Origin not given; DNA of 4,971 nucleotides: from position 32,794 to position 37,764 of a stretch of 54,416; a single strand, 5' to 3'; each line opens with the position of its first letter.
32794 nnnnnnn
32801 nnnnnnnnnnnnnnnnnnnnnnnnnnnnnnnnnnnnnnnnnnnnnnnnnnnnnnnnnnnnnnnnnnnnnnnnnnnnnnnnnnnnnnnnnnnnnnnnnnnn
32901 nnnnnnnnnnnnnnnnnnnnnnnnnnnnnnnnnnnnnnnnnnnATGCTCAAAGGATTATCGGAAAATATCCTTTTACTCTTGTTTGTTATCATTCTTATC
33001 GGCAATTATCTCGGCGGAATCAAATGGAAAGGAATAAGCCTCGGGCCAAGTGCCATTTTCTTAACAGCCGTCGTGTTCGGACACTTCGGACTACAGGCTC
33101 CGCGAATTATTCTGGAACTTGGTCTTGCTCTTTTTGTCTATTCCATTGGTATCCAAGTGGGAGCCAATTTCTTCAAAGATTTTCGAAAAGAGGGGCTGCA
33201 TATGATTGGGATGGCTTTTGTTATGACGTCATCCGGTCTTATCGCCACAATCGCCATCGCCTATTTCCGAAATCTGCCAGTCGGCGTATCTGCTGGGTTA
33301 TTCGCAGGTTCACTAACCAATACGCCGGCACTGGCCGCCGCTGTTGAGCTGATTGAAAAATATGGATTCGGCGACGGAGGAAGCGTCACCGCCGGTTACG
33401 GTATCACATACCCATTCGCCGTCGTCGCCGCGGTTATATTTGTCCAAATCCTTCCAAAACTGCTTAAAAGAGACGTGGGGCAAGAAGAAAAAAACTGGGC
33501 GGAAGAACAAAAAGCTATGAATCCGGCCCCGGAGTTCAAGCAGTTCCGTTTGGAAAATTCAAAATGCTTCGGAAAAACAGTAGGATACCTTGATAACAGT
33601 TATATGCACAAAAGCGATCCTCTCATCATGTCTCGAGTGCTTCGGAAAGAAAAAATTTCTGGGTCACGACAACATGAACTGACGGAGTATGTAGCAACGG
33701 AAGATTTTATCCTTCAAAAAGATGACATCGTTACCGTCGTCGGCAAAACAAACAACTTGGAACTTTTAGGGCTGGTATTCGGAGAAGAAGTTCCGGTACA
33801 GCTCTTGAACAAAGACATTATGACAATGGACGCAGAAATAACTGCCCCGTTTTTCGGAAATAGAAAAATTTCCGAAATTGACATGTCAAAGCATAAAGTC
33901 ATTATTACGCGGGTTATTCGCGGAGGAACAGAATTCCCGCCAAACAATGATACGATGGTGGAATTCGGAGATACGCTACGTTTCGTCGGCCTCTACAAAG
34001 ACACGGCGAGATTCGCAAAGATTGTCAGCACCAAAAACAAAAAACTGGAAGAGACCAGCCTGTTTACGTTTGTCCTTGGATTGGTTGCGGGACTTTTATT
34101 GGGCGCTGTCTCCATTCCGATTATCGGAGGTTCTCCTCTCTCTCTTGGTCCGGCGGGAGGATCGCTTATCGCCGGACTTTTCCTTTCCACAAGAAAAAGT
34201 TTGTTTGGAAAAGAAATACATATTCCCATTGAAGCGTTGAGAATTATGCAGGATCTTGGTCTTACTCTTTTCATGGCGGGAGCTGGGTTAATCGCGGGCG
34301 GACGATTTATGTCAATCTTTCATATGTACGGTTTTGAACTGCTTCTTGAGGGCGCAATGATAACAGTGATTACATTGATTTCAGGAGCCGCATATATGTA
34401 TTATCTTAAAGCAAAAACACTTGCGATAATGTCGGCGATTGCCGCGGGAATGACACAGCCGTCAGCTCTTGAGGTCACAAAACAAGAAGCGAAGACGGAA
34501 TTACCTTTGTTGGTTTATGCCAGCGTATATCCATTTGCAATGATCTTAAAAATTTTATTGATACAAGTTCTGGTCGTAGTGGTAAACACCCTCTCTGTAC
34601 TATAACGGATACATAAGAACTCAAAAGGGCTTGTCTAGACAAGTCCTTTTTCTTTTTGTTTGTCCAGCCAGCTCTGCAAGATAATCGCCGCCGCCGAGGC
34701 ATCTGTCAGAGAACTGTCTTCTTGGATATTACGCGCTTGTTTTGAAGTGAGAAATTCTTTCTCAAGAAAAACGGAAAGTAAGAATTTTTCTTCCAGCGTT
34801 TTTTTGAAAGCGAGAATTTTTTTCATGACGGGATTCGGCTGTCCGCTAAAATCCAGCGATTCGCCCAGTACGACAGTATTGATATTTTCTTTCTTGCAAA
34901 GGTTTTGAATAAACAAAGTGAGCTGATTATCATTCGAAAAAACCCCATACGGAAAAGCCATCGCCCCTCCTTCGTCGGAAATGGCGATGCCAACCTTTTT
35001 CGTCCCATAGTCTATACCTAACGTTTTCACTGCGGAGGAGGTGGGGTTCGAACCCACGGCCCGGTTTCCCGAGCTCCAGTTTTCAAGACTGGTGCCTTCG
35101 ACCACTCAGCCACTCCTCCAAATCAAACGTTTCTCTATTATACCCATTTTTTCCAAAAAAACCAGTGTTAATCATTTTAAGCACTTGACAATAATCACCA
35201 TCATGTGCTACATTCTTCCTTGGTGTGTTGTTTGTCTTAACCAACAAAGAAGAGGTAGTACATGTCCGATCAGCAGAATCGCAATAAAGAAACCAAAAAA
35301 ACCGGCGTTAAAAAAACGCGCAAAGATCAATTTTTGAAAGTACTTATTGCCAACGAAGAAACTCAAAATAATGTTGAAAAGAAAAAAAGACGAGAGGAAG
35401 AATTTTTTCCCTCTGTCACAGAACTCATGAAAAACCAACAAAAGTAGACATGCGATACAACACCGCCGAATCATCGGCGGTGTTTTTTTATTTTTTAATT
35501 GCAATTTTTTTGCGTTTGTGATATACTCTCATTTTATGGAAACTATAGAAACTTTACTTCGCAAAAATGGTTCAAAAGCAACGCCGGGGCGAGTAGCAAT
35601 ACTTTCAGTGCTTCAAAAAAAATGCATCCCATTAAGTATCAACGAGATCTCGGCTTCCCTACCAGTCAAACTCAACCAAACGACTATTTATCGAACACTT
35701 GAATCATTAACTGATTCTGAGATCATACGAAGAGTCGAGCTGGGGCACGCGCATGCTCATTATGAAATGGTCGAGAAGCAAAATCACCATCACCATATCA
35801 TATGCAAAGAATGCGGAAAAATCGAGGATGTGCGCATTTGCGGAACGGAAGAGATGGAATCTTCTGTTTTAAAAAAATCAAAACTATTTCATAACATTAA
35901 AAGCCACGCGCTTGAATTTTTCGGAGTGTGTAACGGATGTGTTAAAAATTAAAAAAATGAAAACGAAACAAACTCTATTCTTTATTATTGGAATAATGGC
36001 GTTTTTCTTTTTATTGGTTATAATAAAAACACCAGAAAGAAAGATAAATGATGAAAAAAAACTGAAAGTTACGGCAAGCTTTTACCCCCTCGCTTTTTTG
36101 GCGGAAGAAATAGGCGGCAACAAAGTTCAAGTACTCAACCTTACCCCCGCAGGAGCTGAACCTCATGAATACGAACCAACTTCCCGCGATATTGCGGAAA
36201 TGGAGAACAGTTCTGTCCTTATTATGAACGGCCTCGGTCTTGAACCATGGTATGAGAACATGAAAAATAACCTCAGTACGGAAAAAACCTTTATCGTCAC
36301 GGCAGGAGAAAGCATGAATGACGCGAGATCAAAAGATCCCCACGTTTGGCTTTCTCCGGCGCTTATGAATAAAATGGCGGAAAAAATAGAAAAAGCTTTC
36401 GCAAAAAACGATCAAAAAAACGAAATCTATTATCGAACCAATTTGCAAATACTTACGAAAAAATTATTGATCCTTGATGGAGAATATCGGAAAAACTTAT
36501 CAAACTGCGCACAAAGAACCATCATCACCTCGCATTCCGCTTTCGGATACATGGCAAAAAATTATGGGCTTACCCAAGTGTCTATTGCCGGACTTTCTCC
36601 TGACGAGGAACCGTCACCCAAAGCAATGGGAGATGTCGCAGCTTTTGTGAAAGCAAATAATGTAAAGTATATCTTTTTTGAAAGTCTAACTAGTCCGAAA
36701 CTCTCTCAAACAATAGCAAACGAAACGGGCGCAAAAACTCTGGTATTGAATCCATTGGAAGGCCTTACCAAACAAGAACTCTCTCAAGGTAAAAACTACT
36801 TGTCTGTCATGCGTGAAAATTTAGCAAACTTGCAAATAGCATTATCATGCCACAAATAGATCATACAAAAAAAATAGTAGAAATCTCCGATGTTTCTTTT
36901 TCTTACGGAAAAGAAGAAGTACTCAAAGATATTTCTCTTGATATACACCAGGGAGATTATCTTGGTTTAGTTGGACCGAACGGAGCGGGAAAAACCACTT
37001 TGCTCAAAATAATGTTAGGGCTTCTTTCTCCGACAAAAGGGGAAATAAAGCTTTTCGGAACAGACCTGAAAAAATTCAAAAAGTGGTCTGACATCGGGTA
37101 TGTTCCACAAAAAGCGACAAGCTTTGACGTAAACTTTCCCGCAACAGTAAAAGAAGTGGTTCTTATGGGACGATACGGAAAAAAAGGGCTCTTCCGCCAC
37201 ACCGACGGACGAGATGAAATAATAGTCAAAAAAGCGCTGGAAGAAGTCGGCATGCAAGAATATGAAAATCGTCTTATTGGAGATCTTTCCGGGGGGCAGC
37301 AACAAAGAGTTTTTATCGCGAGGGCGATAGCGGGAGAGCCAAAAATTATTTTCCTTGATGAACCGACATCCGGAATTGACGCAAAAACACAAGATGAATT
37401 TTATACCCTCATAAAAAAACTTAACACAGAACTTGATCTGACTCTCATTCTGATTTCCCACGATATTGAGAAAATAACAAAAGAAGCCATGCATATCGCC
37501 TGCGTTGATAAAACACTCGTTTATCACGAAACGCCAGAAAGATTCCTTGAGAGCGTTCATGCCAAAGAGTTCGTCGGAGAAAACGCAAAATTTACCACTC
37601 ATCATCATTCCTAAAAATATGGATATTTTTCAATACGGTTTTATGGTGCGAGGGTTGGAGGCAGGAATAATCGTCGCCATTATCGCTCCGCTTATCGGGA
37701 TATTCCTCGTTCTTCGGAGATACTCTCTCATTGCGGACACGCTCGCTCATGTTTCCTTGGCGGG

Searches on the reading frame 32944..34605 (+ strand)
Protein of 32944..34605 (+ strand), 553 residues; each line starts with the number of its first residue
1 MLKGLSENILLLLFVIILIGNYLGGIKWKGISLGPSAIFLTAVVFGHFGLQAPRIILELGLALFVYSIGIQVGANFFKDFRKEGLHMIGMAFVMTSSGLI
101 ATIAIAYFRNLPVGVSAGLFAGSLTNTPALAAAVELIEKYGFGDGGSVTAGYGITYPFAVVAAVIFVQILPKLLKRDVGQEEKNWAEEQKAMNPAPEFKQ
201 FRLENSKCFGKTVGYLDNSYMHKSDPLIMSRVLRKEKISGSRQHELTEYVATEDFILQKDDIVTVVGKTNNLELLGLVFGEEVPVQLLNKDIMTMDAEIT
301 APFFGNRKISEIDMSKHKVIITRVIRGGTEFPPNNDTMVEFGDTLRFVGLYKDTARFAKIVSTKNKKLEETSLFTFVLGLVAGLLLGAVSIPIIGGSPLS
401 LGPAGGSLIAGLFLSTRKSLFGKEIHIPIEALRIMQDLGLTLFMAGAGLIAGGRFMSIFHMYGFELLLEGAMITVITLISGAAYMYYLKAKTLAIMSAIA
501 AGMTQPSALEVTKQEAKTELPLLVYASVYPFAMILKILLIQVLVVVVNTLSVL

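Call 57: search_protein_families(library=pfam, proteins=[window:32944-34605:+], max_evalue=5)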
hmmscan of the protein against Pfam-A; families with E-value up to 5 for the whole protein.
window:32944-34605:+ (553 aa): 2 families
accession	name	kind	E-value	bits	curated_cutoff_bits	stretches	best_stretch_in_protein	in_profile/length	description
PF06826.17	Asp-Al_Ex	-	7.6e-63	211.7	27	2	13-171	2-166/167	Predicted Permease Membrane Region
PF02080.26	TrkA_C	-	7.9e-13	48.6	27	2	305-360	14-69/71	TrkA-C domain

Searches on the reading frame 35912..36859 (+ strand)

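Call 57: search_protein_families(library=pfam, proteins=[window:35912-36859:+], max_evalue=5)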
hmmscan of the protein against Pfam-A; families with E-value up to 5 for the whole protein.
window:35912-36859:+ (315 aa): 2 families
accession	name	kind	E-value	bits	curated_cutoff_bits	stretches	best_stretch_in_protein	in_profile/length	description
PF01297.22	ZnuA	-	2.1e-80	270.4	29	1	53-308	1-261/263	Zinc-uptake complex component A periplasmic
PF18913.5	FBPase_C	-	0.16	12.2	27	1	41-71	60-90/127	Fructose-1-6-bisphosphatase, C-terminal domain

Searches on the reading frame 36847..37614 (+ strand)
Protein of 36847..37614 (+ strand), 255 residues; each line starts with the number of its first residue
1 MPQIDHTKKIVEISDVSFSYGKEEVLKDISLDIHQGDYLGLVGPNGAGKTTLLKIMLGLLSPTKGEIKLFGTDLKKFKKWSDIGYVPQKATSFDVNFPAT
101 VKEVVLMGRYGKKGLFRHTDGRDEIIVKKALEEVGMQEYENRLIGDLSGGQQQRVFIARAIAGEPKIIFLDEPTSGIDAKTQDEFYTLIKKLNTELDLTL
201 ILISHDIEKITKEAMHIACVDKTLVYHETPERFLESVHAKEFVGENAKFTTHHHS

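Call 57: search_protein_families(library=pfam, proteins=[window:36847-37614:+], max_evalue=5)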
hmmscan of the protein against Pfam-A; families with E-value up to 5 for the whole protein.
window:36847-37614:+ (255 aa): 23 families
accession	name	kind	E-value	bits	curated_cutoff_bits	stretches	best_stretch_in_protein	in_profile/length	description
PF00005.33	ABC_tran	-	9.5e-35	120.6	25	1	26-175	1-137/137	ABC transporter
PF13304.12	AAA_21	-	2.8e-12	47.8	27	2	138-206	229-299/304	AAA domain, putative AbiEii toxin, Type IV TA system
PF00004.35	AAA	-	3.7e-06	27.8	21.2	1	41-222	3-125/131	ATPase family associated with various cellular activities (AAA)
PF13175.12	AAA_15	-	9.2e-05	22.6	32.1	1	26-229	14-155/374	AAA ATPase domain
PF13555.12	AAA_29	-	0.0012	19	27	1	31-64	17-50/61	P-loop containing region of AAA domain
PF02463.25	SMC_N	-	0.0013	18.7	40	1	39-212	27-204/220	RecF/RecN/SMC N terminal domain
PF13476.12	AAA_23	-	0.0059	17.7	27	1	41-64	24-47/201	AAA domain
PF13558.12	SbcC_Walker_B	-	0.0068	17.1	27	1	141-190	27-89/90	SbcC/RAD50-like, Walker B motif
PF01078.27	Mg_chelatase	-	0.0071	16.2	20.3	1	26-66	12-52/207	Magnesium chelatase, subunit ChlI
PF03215.21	Rad17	-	0.012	15.9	23.8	1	24-64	33-73/186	Rad17 P-loop domain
PF07728.20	AAA_5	-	0.02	15.4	22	1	41-74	4-37/139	AAA domain (dynein-related subfamily)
PF02367.23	TsaE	-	0.066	13.6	26.6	1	27-60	12-45/128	Threonylcarbamoyl adenosine biosynthesis protein TsaE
PF19993.5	DO-GTPase2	-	0.07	13.2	27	1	39-60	3-24/226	Double-GTPase 2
PF13173.12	AAA_14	-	0.093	13.2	27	1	39-75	5-40/129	AAA domain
PF01926.29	MMR_HSR1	-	0.096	13.3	21.9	0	40-59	3-22/113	50S ribosome-binding GTPase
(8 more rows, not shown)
